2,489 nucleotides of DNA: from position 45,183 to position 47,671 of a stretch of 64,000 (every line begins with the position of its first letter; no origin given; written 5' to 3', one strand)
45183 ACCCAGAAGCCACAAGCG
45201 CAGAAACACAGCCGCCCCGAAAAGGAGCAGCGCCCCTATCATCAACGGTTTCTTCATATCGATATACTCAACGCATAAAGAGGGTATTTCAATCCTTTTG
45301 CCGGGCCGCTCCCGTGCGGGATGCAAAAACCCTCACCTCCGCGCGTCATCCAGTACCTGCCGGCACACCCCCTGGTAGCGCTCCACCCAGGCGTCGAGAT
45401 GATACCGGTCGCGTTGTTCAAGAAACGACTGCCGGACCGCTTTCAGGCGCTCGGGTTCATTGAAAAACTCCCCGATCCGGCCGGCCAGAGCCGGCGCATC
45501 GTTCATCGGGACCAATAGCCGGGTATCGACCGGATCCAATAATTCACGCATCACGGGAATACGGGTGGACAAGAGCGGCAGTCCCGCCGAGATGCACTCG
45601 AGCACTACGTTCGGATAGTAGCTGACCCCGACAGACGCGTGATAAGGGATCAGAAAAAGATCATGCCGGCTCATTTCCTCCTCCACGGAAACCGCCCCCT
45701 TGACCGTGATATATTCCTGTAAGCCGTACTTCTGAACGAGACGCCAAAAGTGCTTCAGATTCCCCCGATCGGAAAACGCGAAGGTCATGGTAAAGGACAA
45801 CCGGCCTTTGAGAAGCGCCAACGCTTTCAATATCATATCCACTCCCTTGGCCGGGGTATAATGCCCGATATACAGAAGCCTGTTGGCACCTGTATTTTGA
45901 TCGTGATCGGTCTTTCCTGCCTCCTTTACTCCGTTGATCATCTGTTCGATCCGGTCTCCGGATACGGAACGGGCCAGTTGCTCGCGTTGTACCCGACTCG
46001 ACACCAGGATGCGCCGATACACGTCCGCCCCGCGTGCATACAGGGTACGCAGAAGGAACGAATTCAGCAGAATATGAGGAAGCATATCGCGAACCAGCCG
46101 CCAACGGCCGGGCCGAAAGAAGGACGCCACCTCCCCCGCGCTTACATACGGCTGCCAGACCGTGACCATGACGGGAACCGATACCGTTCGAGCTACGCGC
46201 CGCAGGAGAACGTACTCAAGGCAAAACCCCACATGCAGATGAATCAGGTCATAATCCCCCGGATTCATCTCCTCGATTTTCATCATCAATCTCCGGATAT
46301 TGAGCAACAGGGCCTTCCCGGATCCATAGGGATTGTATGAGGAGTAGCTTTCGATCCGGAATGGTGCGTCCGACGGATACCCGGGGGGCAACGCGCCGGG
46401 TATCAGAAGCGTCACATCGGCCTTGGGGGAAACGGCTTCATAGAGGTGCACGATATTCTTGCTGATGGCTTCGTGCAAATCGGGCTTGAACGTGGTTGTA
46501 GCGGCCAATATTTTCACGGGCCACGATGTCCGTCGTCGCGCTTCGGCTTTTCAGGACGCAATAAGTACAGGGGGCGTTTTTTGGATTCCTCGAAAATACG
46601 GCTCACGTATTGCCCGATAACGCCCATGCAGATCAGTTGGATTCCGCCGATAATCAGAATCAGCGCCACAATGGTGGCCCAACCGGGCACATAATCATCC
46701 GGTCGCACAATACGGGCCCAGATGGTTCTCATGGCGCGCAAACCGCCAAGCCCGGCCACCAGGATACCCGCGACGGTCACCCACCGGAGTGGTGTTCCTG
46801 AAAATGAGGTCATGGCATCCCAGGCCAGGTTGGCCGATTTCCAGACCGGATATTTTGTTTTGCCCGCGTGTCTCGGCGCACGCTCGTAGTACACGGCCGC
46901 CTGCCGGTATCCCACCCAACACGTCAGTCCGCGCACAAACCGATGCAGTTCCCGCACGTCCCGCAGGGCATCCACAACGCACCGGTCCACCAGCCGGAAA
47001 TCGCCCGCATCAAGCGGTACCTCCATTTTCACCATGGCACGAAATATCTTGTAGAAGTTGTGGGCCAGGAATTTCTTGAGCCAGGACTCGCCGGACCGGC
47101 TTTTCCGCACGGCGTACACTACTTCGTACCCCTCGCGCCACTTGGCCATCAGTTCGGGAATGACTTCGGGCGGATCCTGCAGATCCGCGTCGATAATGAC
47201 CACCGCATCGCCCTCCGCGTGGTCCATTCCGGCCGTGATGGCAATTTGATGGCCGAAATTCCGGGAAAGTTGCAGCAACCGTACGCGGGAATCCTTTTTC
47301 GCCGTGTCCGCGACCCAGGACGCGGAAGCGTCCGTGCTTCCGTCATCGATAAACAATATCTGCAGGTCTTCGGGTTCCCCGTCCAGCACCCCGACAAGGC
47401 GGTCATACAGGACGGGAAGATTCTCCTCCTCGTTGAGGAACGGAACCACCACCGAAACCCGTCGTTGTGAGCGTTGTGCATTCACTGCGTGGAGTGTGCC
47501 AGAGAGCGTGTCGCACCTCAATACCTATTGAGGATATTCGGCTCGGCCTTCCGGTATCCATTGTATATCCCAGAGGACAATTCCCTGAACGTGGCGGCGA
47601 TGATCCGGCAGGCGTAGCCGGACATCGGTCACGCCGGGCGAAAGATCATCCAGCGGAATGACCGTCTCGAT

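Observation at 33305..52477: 19-kb co-directional operon pairing three ArnT/PMT-like GT-C enzymes with Dpm1/ArnC-like polyprenyl-phosphate sugar synthases: candidate undescribed periplasmic glycosylation system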

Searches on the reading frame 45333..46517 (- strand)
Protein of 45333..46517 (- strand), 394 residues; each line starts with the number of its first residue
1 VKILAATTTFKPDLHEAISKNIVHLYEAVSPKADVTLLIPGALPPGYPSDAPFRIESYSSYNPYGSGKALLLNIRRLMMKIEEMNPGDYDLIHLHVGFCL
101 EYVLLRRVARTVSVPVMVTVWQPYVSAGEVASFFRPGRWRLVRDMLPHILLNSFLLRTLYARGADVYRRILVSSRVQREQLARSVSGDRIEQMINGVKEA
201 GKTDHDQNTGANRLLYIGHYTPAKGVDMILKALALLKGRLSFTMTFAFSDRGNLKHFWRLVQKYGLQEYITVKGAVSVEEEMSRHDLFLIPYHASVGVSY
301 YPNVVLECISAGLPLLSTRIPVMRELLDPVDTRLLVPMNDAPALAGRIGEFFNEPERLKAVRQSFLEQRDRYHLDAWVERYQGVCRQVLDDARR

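Call 4: search_protein_families(library=pfam, proteins=[window:45333-46517:-], max_evalue=0.01)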
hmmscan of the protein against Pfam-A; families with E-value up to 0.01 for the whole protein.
window:45333-46517:- (394 aa): 4 families
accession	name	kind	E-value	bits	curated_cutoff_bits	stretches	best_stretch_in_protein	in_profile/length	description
PF00534.26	Glycos_transf_1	-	3.4e-17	63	26.4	1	202-362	6-166/172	Glycosyl transferases group 1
PF13692.12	Glyco_trans_1_4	-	6.4e-17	62.6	27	1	212-351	2-139/142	Glycosyl transferases group 1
PF13579.12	Glyco_trans_4_4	-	7.3e-06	26.9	29.7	1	33-192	19-154/158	Glycosyl transferase 4-like domain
PF13439.12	Glyco_transf_4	-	0.0001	22.8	28.5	1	34-197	21-166/170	Glycosyltransferase Family 4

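Call 6: search_protein_families(library=ncbifam, proteins=[window:45333-46517:-], max_evalue=0.01)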
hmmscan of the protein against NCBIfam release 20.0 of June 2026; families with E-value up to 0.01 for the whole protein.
window:45333-46517:- (394 aa): 14 families
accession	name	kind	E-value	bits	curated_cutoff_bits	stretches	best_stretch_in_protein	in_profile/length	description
TIGR03088.1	stp2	hypoth_equivalog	1.5e-11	44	409.05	1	210-389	193-374/374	TIGR03088 family PEP-CTERM/XrtA system glycosyltransferase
NF046085.1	XrtY_assoc_Gly1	equivalog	4.3e-11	42.3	400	1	69-388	83-384/387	XrtY-associated glycosyltransferase XYAG1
NF041876.1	EPS_EpsE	equivalog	4.1e-10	39.5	400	1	205-363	208-370/389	exopolysaccharide biosynthesis GT4 family glycosyltransferase EpsE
TIGR04005.1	wcaL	equivalog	2.7e-08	33.1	537.6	1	215-353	226-369/406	colanic acid biosynthesis glycosyltransferase WcaL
NF047881.1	glyco_SdgB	exception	3.6e-08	32.5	800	1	165-385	273-493/496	serine-aspartate repeat adhesin O-glycosyltransferase SdgB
NF047684.1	TeichurnBiosyTuaC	equivalog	5.9e-08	32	550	1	207-368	215-368/391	teichuronic acid biosynthesis protein TuaC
TIGR03999.1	thiol_BshA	equivalog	1.1e-07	31.2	273.7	1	214-389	202-374/375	N-acetyl-alpha-D-glucosaminyl L-malate synthase BshA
NF047880.1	glyco_SdgA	exception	1.9e-07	30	800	1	165-384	267-486/488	serine-aspartate repeat adhesin O-glycosyltransferase SdgA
TIGR04063.1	stp3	hypoth_equivalog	8.6e-07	28.2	442.05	1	75-389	82-396/397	TIGR04063 family PEP-CTERM/XrtA system glycosyltransferase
NF038011.1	PelF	equivalog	2.6e-05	23.5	100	1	179-382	271-486/489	GT4 family glycosyltransferase PelF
NF041010.1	glycosy_Agl16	equivalog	0.00014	20.8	575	1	169-317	137-282/352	glycosylation protein Agl16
NF050056.1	ProtGlycPglH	equivalog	0.00021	20.5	600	1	205-373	173-338/354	GalNAc-alpha-(1->4)-GalNAc-alpha-(1->3)-diNAcBac-PP-undecaprenol alpha-1,4-N-acetyl-D-galactosaminyltransferase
NF007396.0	PRK09922.1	equivalog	0.00023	20.2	385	1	170-319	140-290/361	lipopolysaccharide 1,6-galactosyltransferase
NF038295.1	EPS_HpsP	equivalog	0.00063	18.9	550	1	203-325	199-325/388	hormogonium polysaccharide biosynthesis glycosyltransferase HpsP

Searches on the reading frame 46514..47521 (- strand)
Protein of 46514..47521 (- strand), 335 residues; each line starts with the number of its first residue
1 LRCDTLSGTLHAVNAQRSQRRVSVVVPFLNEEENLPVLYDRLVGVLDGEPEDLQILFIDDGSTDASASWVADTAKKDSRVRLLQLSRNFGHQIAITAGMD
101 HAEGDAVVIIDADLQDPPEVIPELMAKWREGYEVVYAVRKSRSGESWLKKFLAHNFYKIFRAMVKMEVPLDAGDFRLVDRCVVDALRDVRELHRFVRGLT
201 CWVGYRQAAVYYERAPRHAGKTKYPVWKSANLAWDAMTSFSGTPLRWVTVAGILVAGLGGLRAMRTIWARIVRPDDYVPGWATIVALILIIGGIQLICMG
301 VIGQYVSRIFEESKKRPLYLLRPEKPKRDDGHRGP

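Call 4: search_protein_families(library=pfam, proteins=[window:46514-47521:-], max_evalue=0.01)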
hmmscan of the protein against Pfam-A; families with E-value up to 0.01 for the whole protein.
window:46514-47521:- (335 aa): 5 families
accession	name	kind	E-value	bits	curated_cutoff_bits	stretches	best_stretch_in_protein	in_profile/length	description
PF00535.33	Glycos_transf_2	-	4.7e-31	108.4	23.3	1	23-183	1-164/168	Glycosyl transferase family 2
PF10111.15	Glyco_tranf_2_2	-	2.1e-05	24.6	27.3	1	23-113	1-91/276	Glycosyltransferase like family 2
PF13641.12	Glyco_tranf_2_3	-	3.7e-05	24.3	27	1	21-188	2-176/230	Glycosyltransferase like family 2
PF13506.12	Glyco_transf_21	-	0.00037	20.4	21.7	1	94-165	21-93/174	Glycosyl transferase family 21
PF12804.13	NTP_transf_3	-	0.0061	17.2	27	0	93-145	74-129/160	MobA-like NTP transferase domain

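Call 6: search_protein_families(library=ncbifam, proteins=[window:46514-47521:-], max_evalue=0.01)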
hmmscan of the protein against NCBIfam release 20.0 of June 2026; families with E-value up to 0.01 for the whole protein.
window:46514-47521:- (335 aa): 20 families
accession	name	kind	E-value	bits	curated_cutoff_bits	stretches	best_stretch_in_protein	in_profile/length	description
NF047588.1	GlcsyltransPgfSStrep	equivalog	1e-80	271.3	500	1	21-321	2-302/308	glycosyltransferase PgfS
NF007986.1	PRK10714.1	equivalog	1.4e-53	182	529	1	19-321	5-308/316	undecaprenyl-phosphate 4-deoxy-4-formamido-L-arabinose transferase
TIGR03937.1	PgaC_IcaA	equivalog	1.6e-14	53.7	422.3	1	16-113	41-135/407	poly-beta-1,6-N-acetyl-D-glucosamine synthase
NF007482.0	PRK10073.1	equivalog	4.9e-12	45.5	423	1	17-126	3-108/334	glycosyltransferase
TIGR04242.1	nodulat_NodC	equivalog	1.1e-10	41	550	1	9-152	37-182/395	chitooligosaccharide synthase NodC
NF041875.1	EPS_EpsD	equivalog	2.2e-10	40.5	370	1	22-135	1-111/325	exopolysaccharide biosynthesis glycosyltransferase EpsD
TIGR03965.1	mycofact_glyco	equivalog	3.2e-10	39.5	280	1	14-129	67-180/467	mycofactocin biosynthesis glycosyltransferase MftF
TIGR04283.1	glyco_like_mftF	equivalog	8.3e-10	38.6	182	1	22-152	1-121/221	TIGR04283 family arsenosugar biosynthesis glycosyltransferase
NF010496.0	PRK13915.1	equivalog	3e-09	36.4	262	1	10-126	21-140/307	glucosyl-3-phosphoglycerate synthase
NF045692.1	OglycostaseCruG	equivalog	9.2e-09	34.7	600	1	20-151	41-179/386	2'-O-glycosyltransferase CruG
NF047683.1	TeichurnBiosyTuaG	equivalog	1.6e-08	34.5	400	1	17-115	3-98/252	teichuronic acid biosynthesis protein TuaG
NF050050.1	ProtGlycPglI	equivalog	1.6e-08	34.3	500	1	22-137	4-117/306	GalNAc(5)-diNAcBac-PP-undecaprenol beta-1,3-glucosyltransferase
TIGR04182.1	glyco_TIGR04182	equivalog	1.7e-07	31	325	1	22-134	2-104/293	S-layer glycoprotein N-glycosyltransferase AglJ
NF050819.1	PolSacchBiosHfsG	equivalog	2.5e-05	23.6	500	1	16-128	8-113/302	polysaccharide biosynthesis protein HfsG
TIGR03469.1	HpnB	hypoth_equivalog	2.5e-05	23.5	379.25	1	13-157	37-189/386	hopene-associated glycosyltransferase HpnB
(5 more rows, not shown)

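Call 42: search_solved_structures(query=window:46514-47452:-, max_evalue=0.001)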
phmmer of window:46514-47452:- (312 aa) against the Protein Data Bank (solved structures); distinct sequences matched with E-value up to 0.001: 17.
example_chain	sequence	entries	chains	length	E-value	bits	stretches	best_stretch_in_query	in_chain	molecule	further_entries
5ekp_C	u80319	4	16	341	5.2e-87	295.2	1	2-298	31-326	Uncharacterized glycosyltransferase sll0501 | Glycosyltransferase sll0501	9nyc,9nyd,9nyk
9nye_A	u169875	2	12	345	5.4e-87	295.1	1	2-298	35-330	Glycosyltransferase sll0501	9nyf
5eke_A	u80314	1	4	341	7.3e-87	294.7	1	2-298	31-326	Uncharacterized glycosyltransferase sll0501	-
9hwj_A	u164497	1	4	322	2.4e-46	161.6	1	2-299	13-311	Undecaprenyl-phosphate 4-deoxy-4-formamido-L-arabinose transferase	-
9bhc_C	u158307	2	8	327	2.4e-43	151.7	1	2-299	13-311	Undecaprenyl-phosphate 4-deoxy-4-formamido-L-arabinose transferase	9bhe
8vxh_A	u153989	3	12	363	3.4e-43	151.2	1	2-299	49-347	Undecaprenyl-phosphate 4-deoxy-4-formamido-L-arabinose transferase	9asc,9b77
5mlz_A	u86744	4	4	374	5.1e-14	55.3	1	2-124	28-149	Dolichol monophosphate mannose synthase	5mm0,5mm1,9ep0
5hea_A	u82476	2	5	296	4.6e-05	25.9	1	2-90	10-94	Putative glycosyltransferase (GalT1)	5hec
4y6n_A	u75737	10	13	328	0.00013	24.4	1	2-105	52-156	Glucosyl-3-phosphoglycerate synthase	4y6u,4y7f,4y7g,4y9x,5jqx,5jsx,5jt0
3e25_A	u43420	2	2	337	0.00014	24.3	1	2-105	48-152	Putative uncharacterized protein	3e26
4ddz_A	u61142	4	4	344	0.00015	24.3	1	2-105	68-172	GLUCOSYL-3-PHOSPHOGLYCERATE SYNTHASE (GpgS) | Glucosyl-3-phosphoglycerate synthase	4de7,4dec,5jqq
6yv7_B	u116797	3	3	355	0.00023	23.6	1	2-139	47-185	Glycosyl transferase, family 2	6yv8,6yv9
6yv7_A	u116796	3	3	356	0.00023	23.6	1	2-139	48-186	Glycosyl transferase, family 2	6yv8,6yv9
7pdo_A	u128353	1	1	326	0.00038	22.9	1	2-104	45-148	Glucosyl-3-phosphoglycerate synthase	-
7p5l_A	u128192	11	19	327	0.00038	22.9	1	2-104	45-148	Glucosyl-3-phosphoglycerate synthase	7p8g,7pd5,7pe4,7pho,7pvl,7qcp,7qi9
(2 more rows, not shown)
